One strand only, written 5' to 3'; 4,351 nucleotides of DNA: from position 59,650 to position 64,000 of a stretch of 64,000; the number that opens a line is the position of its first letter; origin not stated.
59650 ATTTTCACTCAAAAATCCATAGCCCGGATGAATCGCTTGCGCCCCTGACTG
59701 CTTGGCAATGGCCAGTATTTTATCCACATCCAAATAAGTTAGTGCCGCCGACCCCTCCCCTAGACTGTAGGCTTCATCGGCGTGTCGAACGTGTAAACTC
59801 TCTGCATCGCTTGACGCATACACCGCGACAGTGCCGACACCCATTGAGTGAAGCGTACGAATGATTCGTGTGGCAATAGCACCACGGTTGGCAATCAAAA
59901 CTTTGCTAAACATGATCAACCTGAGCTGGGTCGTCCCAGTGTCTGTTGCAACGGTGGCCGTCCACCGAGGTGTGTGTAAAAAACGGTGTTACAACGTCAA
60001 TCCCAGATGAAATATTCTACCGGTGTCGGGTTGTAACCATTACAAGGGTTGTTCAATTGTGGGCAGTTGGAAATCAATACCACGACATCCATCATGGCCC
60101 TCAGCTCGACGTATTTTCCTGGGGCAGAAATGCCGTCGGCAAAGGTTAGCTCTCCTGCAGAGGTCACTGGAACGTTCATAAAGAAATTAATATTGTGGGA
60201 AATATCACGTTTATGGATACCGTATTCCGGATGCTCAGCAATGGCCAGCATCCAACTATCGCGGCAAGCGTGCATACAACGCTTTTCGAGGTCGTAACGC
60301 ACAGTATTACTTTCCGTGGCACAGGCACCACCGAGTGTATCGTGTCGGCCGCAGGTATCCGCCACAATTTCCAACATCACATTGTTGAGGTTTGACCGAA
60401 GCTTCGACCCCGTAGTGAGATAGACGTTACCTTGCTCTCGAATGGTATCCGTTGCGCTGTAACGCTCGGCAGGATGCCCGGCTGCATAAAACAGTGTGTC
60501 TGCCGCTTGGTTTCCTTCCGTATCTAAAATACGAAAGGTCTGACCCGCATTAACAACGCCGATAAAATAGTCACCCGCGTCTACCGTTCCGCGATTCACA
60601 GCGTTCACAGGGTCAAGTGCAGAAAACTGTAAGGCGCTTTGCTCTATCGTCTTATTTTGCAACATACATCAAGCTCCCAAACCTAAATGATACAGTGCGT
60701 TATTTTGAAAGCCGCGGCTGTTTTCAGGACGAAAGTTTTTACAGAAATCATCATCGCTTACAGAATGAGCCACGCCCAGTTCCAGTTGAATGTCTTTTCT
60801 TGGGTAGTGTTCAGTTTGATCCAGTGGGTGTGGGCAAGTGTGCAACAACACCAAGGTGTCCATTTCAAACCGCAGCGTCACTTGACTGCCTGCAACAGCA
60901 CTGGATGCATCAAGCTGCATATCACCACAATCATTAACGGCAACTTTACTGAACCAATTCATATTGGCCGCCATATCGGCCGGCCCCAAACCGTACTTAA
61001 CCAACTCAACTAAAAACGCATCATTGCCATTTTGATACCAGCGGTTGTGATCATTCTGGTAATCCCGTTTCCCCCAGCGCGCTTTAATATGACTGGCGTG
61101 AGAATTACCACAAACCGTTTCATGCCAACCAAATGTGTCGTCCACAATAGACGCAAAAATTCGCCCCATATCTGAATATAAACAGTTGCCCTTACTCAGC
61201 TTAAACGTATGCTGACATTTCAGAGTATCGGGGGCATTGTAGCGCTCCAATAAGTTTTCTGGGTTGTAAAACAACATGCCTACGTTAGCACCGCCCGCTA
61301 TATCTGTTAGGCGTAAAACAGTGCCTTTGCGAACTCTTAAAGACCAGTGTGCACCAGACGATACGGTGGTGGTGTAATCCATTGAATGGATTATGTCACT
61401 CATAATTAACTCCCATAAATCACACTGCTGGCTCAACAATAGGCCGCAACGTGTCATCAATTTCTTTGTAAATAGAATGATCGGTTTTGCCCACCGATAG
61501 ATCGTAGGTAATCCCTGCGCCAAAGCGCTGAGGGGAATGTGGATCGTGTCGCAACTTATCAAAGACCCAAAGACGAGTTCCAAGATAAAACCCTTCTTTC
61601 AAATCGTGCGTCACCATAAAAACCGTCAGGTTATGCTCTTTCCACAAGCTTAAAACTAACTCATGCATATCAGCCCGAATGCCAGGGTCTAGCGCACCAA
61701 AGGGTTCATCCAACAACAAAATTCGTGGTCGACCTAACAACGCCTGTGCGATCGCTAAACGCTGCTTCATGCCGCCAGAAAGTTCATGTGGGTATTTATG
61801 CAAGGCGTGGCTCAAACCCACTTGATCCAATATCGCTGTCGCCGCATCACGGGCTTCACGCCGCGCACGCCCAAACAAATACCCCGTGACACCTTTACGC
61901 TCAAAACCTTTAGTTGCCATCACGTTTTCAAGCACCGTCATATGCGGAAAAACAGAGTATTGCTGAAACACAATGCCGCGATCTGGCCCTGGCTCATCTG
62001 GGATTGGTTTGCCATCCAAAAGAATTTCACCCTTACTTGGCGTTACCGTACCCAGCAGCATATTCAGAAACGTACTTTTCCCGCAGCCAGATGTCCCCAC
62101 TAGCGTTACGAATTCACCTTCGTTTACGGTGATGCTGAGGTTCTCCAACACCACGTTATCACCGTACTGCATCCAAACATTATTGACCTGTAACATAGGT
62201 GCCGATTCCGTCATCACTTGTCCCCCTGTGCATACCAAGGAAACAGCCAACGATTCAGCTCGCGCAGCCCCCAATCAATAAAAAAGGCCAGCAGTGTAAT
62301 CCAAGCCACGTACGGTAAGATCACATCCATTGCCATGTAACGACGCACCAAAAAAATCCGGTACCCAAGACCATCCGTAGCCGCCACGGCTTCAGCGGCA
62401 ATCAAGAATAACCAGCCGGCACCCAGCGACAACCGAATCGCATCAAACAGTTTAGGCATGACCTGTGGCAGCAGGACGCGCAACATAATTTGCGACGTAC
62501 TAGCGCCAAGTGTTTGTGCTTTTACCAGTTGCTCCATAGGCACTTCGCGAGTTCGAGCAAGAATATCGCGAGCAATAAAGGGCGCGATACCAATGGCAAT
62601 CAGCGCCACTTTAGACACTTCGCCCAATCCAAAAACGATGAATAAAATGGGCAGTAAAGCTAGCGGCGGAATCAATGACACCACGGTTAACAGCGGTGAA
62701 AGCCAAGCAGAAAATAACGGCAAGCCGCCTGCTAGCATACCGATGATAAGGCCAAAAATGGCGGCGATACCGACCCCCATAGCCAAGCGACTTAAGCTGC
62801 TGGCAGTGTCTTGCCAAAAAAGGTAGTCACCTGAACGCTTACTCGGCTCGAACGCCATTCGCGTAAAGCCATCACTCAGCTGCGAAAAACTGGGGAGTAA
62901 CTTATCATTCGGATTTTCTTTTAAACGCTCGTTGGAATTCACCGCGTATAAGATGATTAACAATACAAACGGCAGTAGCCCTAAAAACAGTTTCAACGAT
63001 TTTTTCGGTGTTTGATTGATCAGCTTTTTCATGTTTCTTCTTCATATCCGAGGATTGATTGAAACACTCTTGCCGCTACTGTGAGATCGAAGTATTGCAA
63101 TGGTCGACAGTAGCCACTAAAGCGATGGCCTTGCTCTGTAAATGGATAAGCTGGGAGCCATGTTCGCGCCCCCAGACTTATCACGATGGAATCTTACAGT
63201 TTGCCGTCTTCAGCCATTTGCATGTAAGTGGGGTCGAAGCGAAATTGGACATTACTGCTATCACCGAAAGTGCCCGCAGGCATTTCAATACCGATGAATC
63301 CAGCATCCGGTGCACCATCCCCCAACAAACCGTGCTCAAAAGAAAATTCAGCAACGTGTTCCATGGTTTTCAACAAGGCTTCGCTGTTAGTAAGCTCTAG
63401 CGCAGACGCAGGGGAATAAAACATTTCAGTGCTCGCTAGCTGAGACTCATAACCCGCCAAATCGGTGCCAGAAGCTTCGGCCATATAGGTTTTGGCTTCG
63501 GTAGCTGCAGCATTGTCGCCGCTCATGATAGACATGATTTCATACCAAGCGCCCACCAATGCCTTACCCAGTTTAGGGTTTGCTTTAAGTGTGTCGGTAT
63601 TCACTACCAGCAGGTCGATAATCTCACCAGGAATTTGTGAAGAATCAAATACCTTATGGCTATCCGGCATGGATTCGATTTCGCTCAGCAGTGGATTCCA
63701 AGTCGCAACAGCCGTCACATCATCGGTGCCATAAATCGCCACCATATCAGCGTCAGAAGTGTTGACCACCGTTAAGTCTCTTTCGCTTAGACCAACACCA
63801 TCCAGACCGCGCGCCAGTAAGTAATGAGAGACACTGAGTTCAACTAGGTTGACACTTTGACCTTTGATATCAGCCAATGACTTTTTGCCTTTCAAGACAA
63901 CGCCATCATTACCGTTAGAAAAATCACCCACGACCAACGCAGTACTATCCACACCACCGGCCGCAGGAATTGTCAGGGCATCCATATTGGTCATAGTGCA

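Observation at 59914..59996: Guanidine-II riboswitch embedded mid-operon, gating only the carboxylase (and hydrolase)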

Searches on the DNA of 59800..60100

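Call 5: search_rna_families(source=window, start=59800, end=60100, threshold=evalue, max_evalue=10, show_alignments=5)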
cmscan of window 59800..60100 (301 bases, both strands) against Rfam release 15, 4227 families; matches with E-value up to 10: 2.
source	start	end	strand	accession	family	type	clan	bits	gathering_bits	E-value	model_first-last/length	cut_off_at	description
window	59927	59967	-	RF01068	Guanidine-II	Cis-reg; riboswitch;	-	27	32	0.0011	1-48/48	no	Guanidine-II riboswitch aptamer (mini-ykkC)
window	59996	60053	+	RF00314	snoZ182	Gene; snRNA; snoRNA; CD-box;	-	15.9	80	2.8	1-92/92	no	Small nucleolar RNA Z182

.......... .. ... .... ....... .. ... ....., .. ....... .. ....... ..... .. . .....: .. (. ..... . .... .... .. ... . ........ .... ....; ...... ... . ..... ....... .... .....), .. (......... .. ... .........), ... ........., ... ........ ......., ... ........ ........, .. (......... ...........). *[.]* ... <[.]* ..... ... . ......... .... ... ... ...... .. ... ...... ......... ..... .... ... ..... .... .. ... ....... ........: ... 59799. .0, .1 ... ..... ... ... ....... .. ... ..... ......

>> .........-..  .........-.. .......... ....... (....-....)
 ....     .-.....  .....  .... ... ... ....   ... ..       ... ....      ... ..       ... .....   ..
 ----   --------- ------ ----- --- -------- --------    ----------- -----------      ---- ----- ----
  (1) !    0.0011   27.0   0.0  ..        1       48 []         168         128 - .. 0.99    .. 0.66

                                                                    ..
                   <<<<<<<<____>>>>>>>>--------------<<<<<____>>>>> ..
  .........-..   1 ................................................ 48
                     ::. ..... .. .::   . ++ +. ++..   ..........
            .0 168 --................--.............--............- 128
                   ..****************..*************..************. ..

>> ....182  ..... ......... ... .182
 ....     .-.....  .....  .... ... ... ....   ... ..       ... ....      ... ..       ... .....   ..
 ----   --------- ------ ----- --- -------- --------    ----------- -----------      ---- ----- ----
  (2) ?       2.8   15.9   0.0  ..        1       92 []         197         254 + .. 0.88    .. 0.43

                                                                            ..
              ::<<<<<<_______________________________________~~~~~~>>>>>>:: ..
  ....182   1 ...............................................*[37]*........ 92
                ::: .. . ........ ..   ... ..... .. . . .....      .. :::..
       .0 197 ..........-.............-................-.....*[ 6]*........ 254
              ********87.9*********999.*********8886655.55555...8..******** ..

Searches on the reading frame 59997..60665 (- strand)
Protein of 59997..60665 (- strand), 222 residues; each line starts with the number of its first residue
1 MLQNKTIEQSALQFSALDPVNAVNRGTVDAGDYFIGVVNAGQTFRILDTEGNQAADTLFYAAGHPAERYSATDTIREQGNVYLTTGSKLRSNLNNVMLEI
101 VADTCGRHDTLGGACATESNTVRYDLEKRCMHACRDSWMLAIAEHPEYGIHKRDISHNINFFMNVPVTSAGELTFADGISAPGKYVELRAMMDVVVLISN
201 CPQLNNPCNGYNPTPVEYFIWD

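Call 7: search_protein_families(library=ncbifam, proteins=[window:59997-60665:-])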
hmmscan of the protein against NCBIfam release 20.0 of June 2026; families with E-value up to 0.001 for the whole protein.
window:59997-60665:- (222 aa): 3 families
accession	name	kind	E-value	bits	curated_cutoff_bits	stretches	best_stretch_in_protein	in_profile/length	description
TIGR03424.1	urea_degr_1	equivalog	2.4e-98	327.6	284.7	1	22-221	2-198/198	urea amidolyase associated protein UAAP2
TIGR03425.1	urea_degr_2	hypoth_equivalog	2.4e-47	161.1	205.95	1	26-221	5-203/233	urea amidolyase associated protein UAAP1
NF053776.1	TmaoDeMthMsil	equivalog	5e-25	88.1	1100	1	28-219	169-360/763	trimethylamine N-oxide demethylase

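Call 19: find_related_loci(query=window:59997-60665:-, collection=genome_contigs, flank=5000)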
Query window:59997-60665:- (222 aa) in genome_contigs; peptide patterns used: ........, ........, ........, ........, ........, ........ (x = any residue, [..] = any of these).
599 stretches matched a pattern (row limit reached: there are more); 575 encode a relative of the query (tblastn E <= 1e-3); the best 80 are kept; 80 distinct loci.
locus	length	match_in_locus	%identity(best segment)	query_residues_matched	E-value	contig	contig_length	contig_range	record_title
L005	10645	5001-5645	83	8-222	7e-123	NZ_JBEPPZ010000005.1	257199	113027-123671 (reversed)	Marinobacterium sp. MBR-109 Ga0505398_05, whole genome shotgun sequence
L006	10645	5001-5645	83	8-222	2e-122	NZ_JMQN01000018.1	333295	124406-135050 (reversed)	Marinobacterium lacunae strain AK27 AUG5_contig_2, whole genome shotgun sequence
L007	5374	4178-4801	85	15-222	7e-123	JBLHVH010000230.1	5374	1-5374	MAG: Oleiphilaceae bacterium isolate 3300047666_12 Ga0491196_0027175, whole genome shotgun sequence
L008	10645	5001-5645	83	8-222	3e-122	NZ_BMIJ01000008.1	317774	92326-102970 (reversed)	Marinobacterium zhoushanense strain CGMCC 1.15341 sequence08, whole genome shotgun sequence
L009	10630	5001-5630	84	12-221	2e-122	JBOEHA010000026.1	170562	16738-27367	MAG: Neptuniibacter sp. isolate PBSAgam4 PBSAd_contig_1462, whole genome shotgun sequence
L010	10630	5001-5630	85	12-221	1e-121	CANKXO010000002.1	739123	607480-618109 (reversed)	uncultured Pseudomonadales bacterium isolate 2-516-G.fasta genome assembly, contig: NODE_2, whole genome shotgun sequenc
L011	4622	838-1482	82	8-222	9e-122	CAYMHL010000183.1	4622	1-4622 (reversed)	MAG TPA_asm: uncultured Marinobacterium sp. isolate binchicken_co139_49 genome assembly, contig: NODE_46906_length_4622_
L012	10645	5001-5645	82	8-222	2e-120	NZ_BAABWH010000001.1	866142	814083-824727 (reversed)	Thalassolituus maritimus strain 5NW40-0001 sequence01, whole genome shotgun sequence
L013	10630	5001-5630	83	12-221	4e-120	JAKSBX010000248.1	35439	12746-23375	MAG: Chromatiales bacterium isolate MAG.232 k141_2354871, whole genome shotgun sequence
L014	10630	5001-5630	82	12-221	9e-120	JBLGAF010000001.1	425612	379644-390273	MAG: Oleispira sp. isolate 3300053772_105 Ga0535651_0000002, whole genome shotgun sequence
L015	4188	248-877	82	12-221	9e-121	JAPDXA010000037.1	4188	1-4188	MAG: Candidatus Thiodiazotropha lotti isolate KOTO2_Th1 c_000000000471, whole genome shotgun sequence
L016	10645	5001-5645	81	8-222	3e-119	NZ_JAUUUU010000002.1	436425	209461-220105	Porticoccus litoralis strain DSM 25064 Scaffold2, whole genome shotgun sequence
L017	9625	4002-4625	81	15-222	7e-119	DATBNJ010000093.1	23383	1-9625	MAG TPA_asm: Marinagarivorans sp. isolate SMAG_U4021 k141_152120, whole genome shotgun sequence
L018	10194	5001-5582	87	28-221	1e-118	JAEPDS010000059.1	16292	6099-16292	MAG: Candidatus Thiodiazotropha sp. 'RUGA' isolate MAGL046 c_000000000060, whole genome shotgun sequence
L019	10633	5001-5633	81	12-222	1e-118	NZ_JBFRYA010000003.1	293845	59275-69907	Zhongshania guokunii strain ZS6-22T NMDC70154489_3, whole genome shotgun sequence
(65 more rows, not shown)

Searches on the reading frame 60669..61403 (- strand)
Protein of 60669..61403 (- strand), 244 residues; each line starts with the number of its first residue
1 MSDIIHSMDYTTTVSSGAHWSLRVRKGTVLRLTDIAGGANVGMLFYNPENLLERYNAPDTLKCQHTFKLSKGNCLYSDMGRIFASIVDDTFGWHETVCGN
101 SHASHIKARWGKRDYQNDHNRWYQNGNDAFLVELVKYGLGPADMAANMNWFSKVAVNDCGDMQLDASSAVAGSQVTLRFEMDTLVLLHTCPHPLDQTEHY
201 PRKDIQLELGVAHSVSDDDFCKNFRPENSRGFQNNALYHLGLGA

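Call 7: search_protein_families(library=ncbifam, proteins=[window:60669-61403:-])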
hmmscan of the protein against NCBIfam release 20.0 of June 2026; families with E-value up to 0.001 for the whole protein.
window:60669-61403:- (244 aa): 3 families
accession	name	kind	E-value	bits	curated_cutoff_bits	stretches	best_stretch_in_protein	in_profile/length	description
TIGR03425.1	urea_degr_2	hypoth_equivalog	6.8e-96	320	205.95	1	10-239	3-232/233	urea amidolyase associated protein UAAP1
TIGR03424.1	urea_degr_1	equivalog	7.7e-37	126.8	284.7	1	11-192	5-180/198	urea amidolyase associated protein UAAP2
NF053776.1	TmaoDeMthMsil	equivalog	0.00018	20.2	1100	0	82-207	243-359/763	trimethylamine N-oxide demethylase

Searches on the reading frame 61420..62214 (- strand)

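Call 7: search_protein_families(library=ncbifam, proteins=[window:61420-62214:-])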
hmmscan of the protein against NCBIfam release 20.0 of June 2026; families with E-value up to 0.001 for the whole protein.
window:61420-62214:- (264 aa): 187 families (the best 25 are shown)
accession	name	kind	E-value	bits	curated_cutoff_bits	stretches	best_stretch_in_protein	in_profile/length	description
TIGR01184.1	ntrCD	subfamily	5.4e-58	196.3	291.8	1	23-216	1-186/230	nitrate ABC transporter ATP-binding protein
NF008421.0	PRK11248.1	equivalog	4.8e-54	183.5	357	1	7-217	1-201/255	taurine ABC transporter ATP-binding subunit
TIGR03265.1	PhnT2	equivalog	9.7e-52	176.3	457.7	1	5-220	2-210/353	putative 2-aminoethylphosphonate ABC transporter ATP-binding protein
NF040729.1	ABC_ATP_SaoA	equivalog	3.7e-51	173.9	360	1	19-219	17-207/248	ABC transporter ATP-binding protein SaoA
NF006987.0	PRK09452.1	equivalog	1e-50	172.5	482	1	3-220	13-223/378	spermidine/putrescine ABC transporter ATP-binding protein PotA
TIGR01186.1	proV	subfamily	1.2e-48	166.1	326.6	1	18-217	4-202/363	betaine/proline/choline family ABC transporter ATP-binding protein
NF043075.1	MMSYN1_0197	equivalog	1.3e-48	165.7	550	1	7-220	2-208/341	spermidine/putrescine ABC transporter ATP-binding protein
NF008420.0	PRK11247.1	equivalog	3.3e-48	164.1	395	1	8-216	13-205/257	aliphatic sulfonates ABC transporter ATP-binding protein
TIGR03258.1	PhnT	equivalog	7.2e-47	160.1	499.15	1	8-216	9-211/359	2-aminoethylphosphonate ABC transport system ATP-binding subunit PhnT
TIGR00968.1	3a0106s01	subfamily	6.7e-46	156.7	342.75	1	9-220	2-206/237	sulfate ABC transporter ATP-binding protein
NF007027.0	PRK09493.1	equivalog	6.6e-44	150.1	379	1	7-221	1-212/240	glutamine ABC transporter ATP-binding protein GlnQ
NF008621.0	PRK11607.1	equivalog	2.1e-43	148.6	613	1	5-219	17-224/377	putrescine ABC transporter ATP-binding subunit PotG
NF008513.0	PRK11432.1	equivalog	2.5e-43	148.3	496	1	7-220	6-212/351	ferric ABC transporter ATP-binding protein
NF008653.0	PRK11650.1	subfamily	1.7e-42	145.7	432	1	7-220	3-210/357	sn-glycerol-3-phosphate ABC transporter ATP-binding protein UgpC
TIGR01187.1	potA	subfamily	3.1e-42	144.8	355.6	1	38-219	1-175/325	polyamine ABC transporter ATP-binding protein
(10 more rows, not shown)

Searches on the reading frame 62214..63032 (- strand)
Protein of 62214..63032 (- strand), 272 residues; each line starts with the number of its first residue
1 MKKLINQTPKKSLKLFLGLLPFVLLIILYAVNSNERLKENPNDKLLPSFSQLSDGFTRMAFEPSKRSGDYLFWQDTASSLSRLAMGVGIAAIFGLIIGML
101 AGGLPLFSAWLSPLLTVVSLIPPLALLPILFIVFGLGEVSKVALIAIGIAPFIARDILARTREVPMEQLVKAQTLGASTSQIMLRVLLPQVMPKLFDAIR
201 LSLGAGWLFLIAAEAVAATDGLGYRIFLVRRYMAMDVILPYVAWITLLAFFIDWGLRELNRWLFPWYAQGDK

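Call 7: search_protein_families(library=ncbifam, proteins=[window:62214-63032:-])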
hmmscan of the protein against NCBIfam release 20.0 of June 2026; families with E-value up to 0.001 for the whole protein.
window:62214-63032:- (272 aa): 16 families
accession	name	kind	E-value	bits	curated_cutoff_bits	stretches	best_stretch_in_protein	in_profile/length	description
NF007545.0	PRK10160.1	equivalog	2.1e-41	142.2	342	1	23-269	33-273/275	taurine ABC transporter permease TauC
NF040733.1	ABC_perm_U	equivalog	9.8e-30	103.9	295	1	22-267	15-249/251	ABC transporter permease subunit SaoP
TIGR01183.1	ntrB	equivalog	9.2e-24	84.2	209.05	1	70-239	14-183/202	nitrate ABC transporter permease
NF008470.0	PRK11365.1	equivalog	8.3e-22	77.8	347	1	59-266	47-252/263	aliphatic sulfonate ABC transporter permease SsuC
TIGR03416.1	ABC_choXWV_perm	equivalog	6.1e-10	39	363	1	72-227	84-238/267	choline ABC transporter permease subunit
TIGR01097.1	PhnE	equivalog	4.1e-09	36.3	216.7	1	23-197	11-186/252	phosphonate ABC transporter, permease protein PhnE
NF043080.1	MMSYN1_0166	equivalog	2.1e-08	33.5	370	1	31-201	57-228/307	oligopeptide ABC transporter permease OppC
NF008196.0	PRK10952.1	equivalog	2.2e-07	30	439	1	85-239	155-306/356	glycine betaine/L-proline ABC transporter permease ProW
NF011624.0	PRK15050.1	equivalog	3.9e-07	29.5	247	1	149-201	172-224/297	2-aminoethylphosphonate ABC transporter permease subunit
TIGR00969.1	3a0106s02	subfamily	1.2e-06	28.2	240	1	142-202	148-207/272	sulfate ABC transporter permease subunit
NF008049.0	PRK10782.1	subfamily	2.9e-06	27.1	212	1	132-223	81-173/217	methionine ABC transporter permease MetI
TIGR02139.1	permease_CysT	equivalog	7.2e-06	25.8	246.1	1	141-202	136-196/265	sulfate ABC transporter permease subunit CysT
NF008208.0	PRK10971.1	equivalog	6.4e-05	22.6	415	1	145-203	147-205/277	sulfate/thiosulfate ABC transporter permease CysT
TIGR02140.1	permease_CysW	equivalog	0.00015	21.4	329.1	1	132-195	125-186/261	sulfate ABC transporter permease subunit CysW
NF045475.1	Opp3C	equivalog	0.00039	19.7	450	1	89-195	136-248/328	oligopeptide ABC transporter permease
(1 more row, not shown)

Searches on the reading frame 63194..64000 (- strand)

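Call 7: search_protein_families(library=ncbifam, proteins=[window:63194-64000:-])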
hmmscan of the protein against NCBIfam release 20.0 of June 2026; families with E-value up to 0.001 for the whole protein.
window:63194-64000:- (268 aa): 5 families
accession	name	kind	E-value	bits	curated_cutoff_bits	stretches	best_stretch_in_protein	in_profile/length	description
TIGR03427.1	ABC_peri_uca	equivalog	2.6e-130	434.4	333.9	1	1-268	60-328/328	putative urea ABC transporter substrate-binding protein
TIGR01728.1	SsuA_fam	subfamily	1.1e-18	67.5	163.5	1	3-226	57-274/290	aliphatic sulfonate ABC transporter substrate-binding protein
TIGR01729.1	taurine_ABC_bnd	equivalog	2e-11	43.8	304.25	1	21-151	72-205/300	taurine ABC transporter substrate-binding protein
NF008588.0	PRK11553.1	subfamily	1.1e-07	31.2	299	1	40-111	122-193/319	aliphatic sulfonate ABC transporter substrate-binding protein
NF008553.0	PRK11480.1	equivalog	5e-06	25.9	490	1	24-149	99-225/320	taurine ABC transporter substrate-binding protein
